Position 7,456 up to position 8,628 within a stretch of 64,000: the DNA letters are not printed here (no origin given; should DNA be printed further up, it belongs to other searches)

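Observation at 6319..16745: Nine-gene one-strand locus: phosphonate/Fe3+-type ABC importer, four PLP enzymes, a D-2-hydroxyacid dehydrogenase and a phosphonopyruvate-hydrolase-like enzyme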

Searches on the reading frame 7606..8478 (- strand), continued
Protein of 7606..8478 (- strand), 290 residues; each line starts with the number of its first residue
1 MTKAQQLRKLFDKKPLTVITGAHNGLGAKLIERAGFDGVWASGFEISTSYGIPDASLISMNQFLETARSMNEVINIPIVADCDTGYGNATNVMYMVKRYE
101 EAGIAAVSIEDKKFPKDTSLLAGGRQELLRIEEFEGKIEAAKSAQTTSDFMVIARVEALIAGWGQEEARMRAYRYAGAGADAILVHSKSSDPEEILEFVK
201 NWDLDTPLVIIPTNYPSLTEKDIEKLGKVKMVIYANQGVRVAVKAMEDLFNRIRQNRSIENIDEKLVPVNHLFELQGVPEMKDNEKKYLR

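Call 14: find_encoding_contigs(protein=P0001, flank=10000, max_places=6)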
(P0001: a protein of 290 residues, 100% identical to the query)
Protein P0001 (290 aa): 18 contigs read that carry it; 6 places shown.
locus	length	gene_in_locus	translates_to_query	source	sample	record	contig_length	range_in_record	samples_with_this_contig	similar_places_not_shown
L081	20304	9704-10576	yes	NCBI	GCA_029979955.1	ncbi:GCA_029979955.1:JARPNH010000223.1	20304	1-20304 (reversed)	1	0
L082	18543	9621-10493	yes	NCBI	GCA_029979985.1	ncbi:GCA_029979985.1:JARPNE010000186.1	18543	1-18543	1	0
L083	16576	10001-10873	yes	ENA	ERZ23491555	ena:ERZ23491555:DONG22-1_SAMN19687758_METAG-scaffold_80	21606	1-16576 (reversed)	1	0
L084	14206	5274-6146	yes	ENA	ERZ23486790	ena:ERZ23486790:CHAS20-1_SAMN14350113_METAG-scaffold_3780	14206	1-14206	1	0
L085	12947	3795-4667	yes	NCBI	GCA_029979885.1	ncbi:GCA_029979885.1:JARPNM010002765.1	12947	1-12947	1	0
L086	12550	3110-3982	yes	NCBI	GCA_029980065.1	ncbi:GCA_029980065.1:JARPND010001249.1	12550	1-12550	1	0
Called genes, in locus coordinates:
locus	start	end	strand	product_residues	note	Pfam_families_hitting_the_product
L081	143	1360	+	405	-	PF03773:ArsP_1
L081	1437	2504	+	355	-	PF02463:SMC_N (faint), PF00005:ABC_tran, PF13304:AAA_21 (faint), PF08402:TOBE_2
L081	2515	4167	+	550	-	PF00528:BPD_transp_1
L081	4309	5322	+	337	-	PF01547:SBP_bac_1, PF13531:SBP_bac_11, PF13416:SBP_bac_8, PF13343:SBP_bac_6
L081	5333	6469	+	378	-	PF00291:PALP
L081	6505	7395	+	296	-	PF00389:2-Hacid_dh, PF02826:2-Hacid_dh_C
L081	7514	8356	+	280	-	PF01063:Aminotran_4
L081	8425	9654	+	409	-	PF00155:Aminotran_1_2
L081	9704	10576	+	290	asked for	PF13714:PEP_mutase, PF00463:ICL (weak)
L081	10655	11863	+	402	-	PF00155:Aminotran_1_2, PF01041:DegT_DnrJ_EryC1 (weak)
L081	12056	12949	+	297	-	PF00892:EamA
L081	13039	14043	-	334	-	PF01113:DapB_N, PF01408:GFO_IDH_MocA (weak), PF02629:CoA_binding (faint), PF19328:DAP_DH_C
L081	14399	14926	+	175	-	PF00583:Acetyltransf_1, PF13673:Acetyltransf_10 (weak), PF13508:Acetyltransf_7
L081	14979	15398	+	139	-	PF13279:4HBT_2, PF03061:4HBT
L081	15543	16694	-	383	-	PF01321:Creatinase_N, PF00557:Peptidase_M24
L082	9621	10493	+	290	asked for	PF13714:PEP_mutase, PF00463:ICL (weak)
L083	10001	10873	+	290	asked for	PF13714:PEP_mutase, PF00463:ICL (weak)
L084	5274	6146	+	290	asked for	PF13714:PEP_mutase, PF00463:ICL (weak)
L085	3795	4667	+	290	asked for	PF13714:PEP_mutase, PF00463:ICL (weak)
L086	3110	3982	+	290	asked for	PF13714:PEP_mutase, PF00463:ICL (weak)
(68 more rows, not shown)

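Call 15: find_encoding_contigs(protein=P0003, flank=10000, max_places=4)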
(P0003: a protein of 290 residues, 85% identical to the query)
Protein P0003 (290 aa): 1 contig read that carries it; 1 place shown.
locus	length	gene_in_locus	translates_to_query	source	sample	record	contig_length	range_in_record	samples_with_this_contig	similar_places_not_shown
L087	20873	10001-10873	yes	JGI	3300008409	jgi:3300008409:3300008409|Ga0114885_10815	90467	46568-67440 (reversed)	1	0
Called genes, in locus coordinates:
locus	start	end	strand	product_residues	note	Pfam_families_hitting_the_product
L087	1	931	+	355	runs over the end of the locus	PF00005:ABC_tran, PF13304:AAA_21 (weak), PF08402:TOBE_2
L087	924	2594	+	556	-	PF00528:BPD_transp_1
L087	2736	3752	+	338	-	PF01547:SBP_bac_1, PF13531:SBP_bac_11, PF13416:SBP_bac_8, PF13343:SBP_bac_6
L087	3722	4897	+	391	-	PF00291:PALP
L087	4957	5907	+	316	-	PF00389:2-Hacid_dh, PF02826:2-Hacid_dh_C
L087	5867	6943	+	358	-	PF00266:Aminotran_5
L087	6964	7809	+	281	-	PF01063:Aminotran_4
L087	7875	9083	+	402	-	PF00155:Aminotran_1_2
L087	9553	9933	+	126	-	PF01042:Ribonuc_L-PSP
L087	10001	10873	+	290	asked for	PF13714:PEP_mutase, PF00463:ICL (faint)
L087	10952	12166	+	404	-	PF00155:Aminotran_1_2, PF01041:DegT_DnrJ_EryC1 (weak)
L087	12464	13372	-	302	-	PF03773:ArsP_1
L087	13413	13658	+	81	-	-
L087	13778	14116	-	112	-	PF01022:HTH_5 (weak), PF12840:HTH_20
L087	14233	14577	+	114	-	PF12840:HTH_20, PF01022:HTH_5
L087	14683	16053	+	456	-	PF03773:ArsP_1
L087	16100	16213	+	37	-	PF13192:Thioredoxin_3 (weak)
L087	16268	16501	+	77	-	PF13192:Thioredoxin_3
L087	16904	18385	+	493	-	PF02696:SelO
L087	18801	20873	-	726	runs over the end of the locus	PF02689:Herpes_Helicase (faint), PF05970:PIF1, PF13604:AAA_30, PF13245:AAA_19, PF13401:AAA_22 (weak), PF13538:UvrD_C_2 (weak), PF00570:HRDC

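Call 16: find_encoding_contigs(protein=P0005, flank=10000, max_places=3)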
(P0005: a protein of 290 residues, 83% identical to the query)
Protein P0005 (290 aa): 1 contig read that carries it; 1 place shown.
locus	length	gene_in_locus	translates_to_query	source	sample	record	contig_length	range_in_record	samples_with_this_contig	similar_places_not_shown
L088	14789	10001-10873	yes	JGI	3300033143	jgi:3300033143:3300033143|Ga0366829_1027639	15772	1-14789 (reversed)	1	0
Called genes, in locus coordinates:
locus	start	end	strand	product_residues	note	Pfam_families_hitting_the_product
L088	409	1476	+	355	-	PF02463:SMC_N (faint), PF00005:ABC_tran, PF13304:AAA_21 (weak), PF08402:TOBE_2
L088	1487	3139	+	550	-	PF00528:BPD_transp_1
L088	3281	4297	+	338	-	PF01547:SBP_bac_1, PF13531:SBP_bac_11, PF13416:SBP_bac_8, PF13343:SBP_bac_6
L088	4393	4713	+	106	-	PF00291:PALP (weak)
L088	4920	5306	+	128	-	PF00291:PALP (weak)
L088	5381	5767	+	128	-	PF00389:2-Hacid_dh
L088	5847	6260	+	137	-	PF02826:2-Hacid_dh_C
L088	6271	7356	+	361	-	PF00266:Aminotran_5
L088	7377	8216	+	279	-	PF01063:Aminotran_4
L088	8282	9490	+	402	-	PF00155:Aminotran_1_2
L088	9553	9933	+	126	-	PF01042:Ribonuc_L-PSP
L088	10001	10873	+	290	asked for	PF13714:PEP_mutase, PF00463:ICL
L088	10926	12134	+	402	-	PF00155:Aminotran_1_2, PF01041:DegT_DnrJ_EryC1 (weak)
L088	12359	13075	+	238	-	PF00892:EamA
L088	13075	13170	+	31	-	-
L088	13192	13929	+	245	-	PF01925:TauE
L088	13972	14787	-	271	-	?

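Call 17: find_encoding_contigs(protein=P0007, flank=10000, max_places=3)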
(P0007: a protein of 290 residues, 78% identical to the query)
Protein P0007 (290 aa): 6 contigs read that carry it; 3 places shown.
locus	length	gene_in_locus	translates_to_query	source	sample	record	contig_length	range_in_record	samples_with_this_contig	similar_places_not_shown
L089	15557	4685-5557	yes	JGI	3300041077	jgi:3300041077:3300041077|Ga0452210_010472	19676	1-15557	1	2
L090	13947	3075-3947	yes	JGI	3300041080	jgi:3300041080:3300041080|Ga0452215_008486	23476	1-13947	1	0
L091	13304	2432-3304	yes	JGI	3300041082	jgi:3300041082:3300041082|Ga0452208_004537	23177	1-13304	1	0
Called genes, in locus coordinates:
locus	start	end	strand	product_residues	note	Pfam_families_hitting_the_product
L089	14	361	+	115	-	-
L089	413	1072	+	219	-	-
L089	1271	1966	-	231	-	PF02585:PIG-L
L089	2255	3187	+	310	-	PF13302:Acetyltransf_3 (faint), PF13527:Acetyltransf_9 (faint), PF00583:Acetyltransf_1, PF13673:Acetyltransf_10 (weak), PF13508:Acetyltransf_7 (weak), PF00583:Acetyltransf_1, PF13673:Acetyltransf_10, PF13508:Acetyltransf_7, +1 more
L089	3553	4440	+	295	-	PF00126:HTH_1, PF03466:LysR_substrate, PF12727:PBP_like (weak)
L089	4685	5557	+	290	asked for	PF13714:PEP_mutase, PF00463:ICL (weak)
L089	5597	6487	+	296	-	PF01210:NAD_Gly3P_dh_N (weak), PF03435:Sacchrp_dh_NADP (faint), PF03446:NAD_binding_2, PF03807:F420_oxidored (faint), PF09130:DUF1932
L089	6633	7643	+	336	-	PF01547:SBP_bac_1, PF13531:SBP_bac_11, PF13343:SBP_bac_6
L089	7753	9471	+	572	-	PF00528:BPD_transp_1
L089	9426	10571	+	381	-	PF00005:ABC_tran, PF13304:AAA_21 (faint), PF08402:TOBE_2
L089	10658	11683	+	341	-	PF02615:Ldh_2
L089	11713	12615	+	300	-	PF05681:Fumerase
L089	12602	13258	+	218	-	PF05683:Fumerase_C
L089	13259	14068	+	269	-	PF01127:Sdh_cyt, PF05328:CybS (weak), PF01127:Sdh_cyt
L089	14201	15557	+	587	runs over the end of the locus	PF00890:FAD_binding_2, PF02910:Succ_DH_flav_C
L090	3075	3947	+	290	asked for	PF13714:PEP_mutase, PF00463:ICL (weak)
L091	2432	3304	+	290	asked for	PF13714:PEP_mutase, PF00463:ICL (weak)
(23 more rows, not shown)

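Call 18: find_encoding_contigs(protein=P0013, flank=10000, max_places=3)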
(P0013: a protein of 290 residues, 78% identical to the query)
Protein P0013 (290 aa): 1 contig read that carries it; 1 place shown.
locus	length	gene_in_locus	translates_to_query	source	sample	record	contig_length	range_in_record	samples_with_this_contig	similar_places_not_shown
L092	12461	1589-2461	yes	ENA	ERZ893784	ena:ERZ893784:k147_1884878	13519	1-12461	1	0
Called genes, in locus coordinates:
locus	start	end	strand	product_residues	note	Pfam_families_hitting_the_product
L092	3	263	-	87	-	?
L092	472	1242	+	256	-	PF00126:HTH_1, PF03466:LysR_substrate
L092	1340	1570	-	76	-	-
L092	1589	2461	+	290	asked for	PF13714:PEP_mutase, PF00463:ICL (weak)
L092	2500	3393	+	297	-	PF01210:NAD_Gly3P_dh_N (weak), PF03435:Sacchrp_dh_NADP (faint), PF03446:NAD_binding_2, PF09130:DUF1932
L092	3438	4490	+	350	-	PF01547:SBP_bac_1, PF13531:SBP_bac_11, PF13416:SBP_bac_8, PF13343:SBP_bac_6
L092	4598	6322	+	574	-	PF00528:BPD_transp_1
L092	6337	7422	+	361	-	PF00005:ABC_tran, PF13304:AAA_21 (faint), PF08402:TOBE_2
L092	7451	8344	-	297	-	PF00126:HTH_1, PF12849:PBP_like_2 (weak), PF03466:LysR_substrate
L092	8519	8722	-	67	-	-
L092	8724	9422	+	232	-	PF00106:adh_short, PF08659:KR (weak), PF13561:adh_short_C2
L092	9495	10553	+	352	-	PF02615:Ldh_2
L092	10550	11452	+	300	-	PF05681:Fumerase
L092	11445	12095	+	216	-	PF05683:Fumerase_C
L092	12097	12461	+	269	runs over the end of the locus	PF01127:Sdh_cyt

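Call 43: search_protein_families(library=ncbifam, proteins=[L087:5867-6943:+, L087:9553-9933:+], max_evalue=0.00001)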
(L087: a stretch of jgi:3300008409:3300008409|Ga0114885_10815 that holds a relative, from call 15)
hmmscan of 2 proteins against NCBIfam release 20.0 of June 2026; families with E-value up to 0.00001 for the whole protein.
L087:5867-6943:+ (358 aa): 6 families
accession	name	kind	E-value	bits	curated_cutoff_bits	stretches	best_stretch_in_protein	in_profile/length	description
NF003764.0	PRK05355.1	equivalog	3.6e-149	496.5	253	1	2-356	5-355/357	3-phosphoserine/phosphohydroxythreonine transaminase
TIGR01364.1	serC_1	equivalog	2.1e-147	490.7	443.6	1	2-357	2-358/358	phosphoserine transaminase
NF009112.0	PRK12462.1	equivalog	4.5e-117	390.9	563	1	2-356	7-363/365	phosphoserine transaminase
TIGR01366.1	serC_3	equivalog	2.8e-14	53.1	401.65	1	18-322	13-324/361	phosphoserine transaminase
NF002841.0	PRK03080.1-2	equivalog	6.8e-14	51.6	477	1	34-314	37-327/389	phosphoserine transaminase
TIGR01365.1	serC_2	equivalog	7.6e-11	41.7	448.2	1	35-311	29-315/374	phosphoserine transaminase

L087:9553-9933:+ (126 aa): 3 families
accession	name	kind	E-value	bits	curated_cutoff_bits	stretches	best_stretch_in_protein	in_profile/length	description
TIGR00004.1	TIGR00004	subfamily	3.2e-55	185.7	106.25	1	4-123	2-122/125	Rid family detoxifying hydrolase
NF008490.0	PRK11401.1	equivalog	3.4e-41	140.1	222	1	3-124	2-125/129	enamine/imine deaminase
TIGR03610.1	RutC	equivalog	4.2e-25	88.3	169.1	1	1-124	1-124/127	pyrimidine utilization protein C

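Call 78: search_protein_families(library=pfam, proteins=[L028:14998-16212:+], max_evalue=0.00001)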
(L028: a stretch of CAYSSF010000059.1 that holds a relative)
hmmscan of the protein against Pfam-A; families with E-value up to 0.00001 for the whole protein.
L028:14998-16212:+ (405 aa): 1 family
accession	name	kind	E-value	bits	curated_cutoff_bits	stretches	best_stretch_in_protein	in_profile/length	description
PF00291.31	PALP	-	1.5e-60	205.5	35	1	72-378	1-295/295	Pyridoxal-phosphate dependent enzyme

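Call 79: search_protein_families(library=ncbifam, proteins=[L028:14998-16212:+, L089:5597-6487:+, L089:10658-11683:+, L089:6633-7643:+], max_evalue=1e-10)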
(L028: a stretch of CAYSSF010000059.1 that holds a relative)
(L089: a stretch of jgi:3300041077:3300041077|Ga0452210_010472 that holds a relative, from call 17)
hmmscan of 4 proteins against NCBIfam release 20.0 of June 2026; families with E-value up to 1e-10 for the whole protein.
L028:14998-16212:+ (405 aa): 12 families
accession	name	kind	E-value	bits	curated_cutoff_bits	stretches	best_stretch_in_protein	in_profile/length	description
NF006050.0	PRK08197.1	equivalog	2.1e-145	484.6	303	1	1-397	3-397/406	threonine synthase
NF004170.0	PRK05638.1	equivalog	9.9e-69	232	421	1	7-384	2-359/442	threonine synthase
NF006205.0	PRK08329.1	equivalog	9.8e-50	169.5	358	1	7-383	2-346/347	threonine synthase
TIGR00260.1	thrC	equivalog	7.8e-47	160.1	167.1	1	56-382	1-337/340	threonine synthase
NF005035.0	PRK06450.1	equivalog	1.4e-39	135.9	301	1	8-382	5-336/338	threonine synthase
NF004996.0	PRK06381.1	equivalog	2.1e-32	112.4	266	1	77-378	14-316/319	threonine synthase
TIGR03844.1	cysteate_syn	equivalog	1.4e-27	96.5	324.9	1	36-383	25-382/398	cysteate synthase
TIGR01127.1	ilvA_1Cterm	equivalog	4.2e-15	55.6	378.75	1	79-375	1-280/380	threonine ammonia-lyase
NF005680.0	PRK07476.1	equivalog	2.1e-12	46.6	413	1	78-244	23-187/326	hydroxyectoine utilization dehydratase EutB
NF006094.0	PRK08246.1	subfamily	3e-12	46.6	331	1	79-263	24-203/310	serine/threonine dehydratase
NF006389.0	PRK08638.1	equivalog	3.2e-12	46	453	1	79-252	28-199/333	bifunctional threonine ammonia-lyase/L-serine ammonia-lyase TdcB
TIGR02991.1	ectoine_eutB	equivalog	2.5e-11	43.1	413.35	1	78-244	19-186/317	hydroxyectoine utilization dehydratase EutB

L089:5597-6487:+ (296 aa): 0 families

L089:10658-11683:+ (341 aa): 5 families
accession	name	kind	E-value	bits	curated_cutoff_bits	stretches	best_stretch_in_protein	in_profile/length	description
NF040650.1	sulfolac_dhydr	equivalog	1.7e-103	346.4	500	1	6-338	4-331/339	L-sulfolactate dehydrogenase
NF007504.0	PRK10098.1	equivalog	1.8e-70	237.5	336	1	8-330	10-334/360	malate/lactate/ureidoglycolate dehydrogenase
NF011599.0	PRK15025.1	equivalog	1.5e-69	234.8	356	1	5-332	3-330/349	ureidoglycolate dehydrogenase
TIGR03175.1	AllD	equivalog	5.6e-65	219.7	496.2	1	5-329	3-327/349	ureidoglycolate dehydrogenase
NF009750.0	PRK13260.1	equivalog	4.8e-49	167.3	316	1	8-334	6-330/332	3-dehydro-L-gulonate 2-dehydrogenase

L089:6633-7643:+ (336 aa): 2 families
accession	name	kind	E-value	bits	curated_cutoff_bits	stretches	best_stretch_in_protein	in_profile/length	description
TIGR03261.1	phnS2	equivalog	2e-31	109.3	392.75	1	10-332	9-333/334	putative 2-aminoethylphosphonate ABC transporter substrate-binding protein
NF011620.1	PRK15046.1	equivalog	6.3e-15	54.8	310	0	8-212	8-209/334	2-aminoethylphosphonate ABC transporter substrate-binding protein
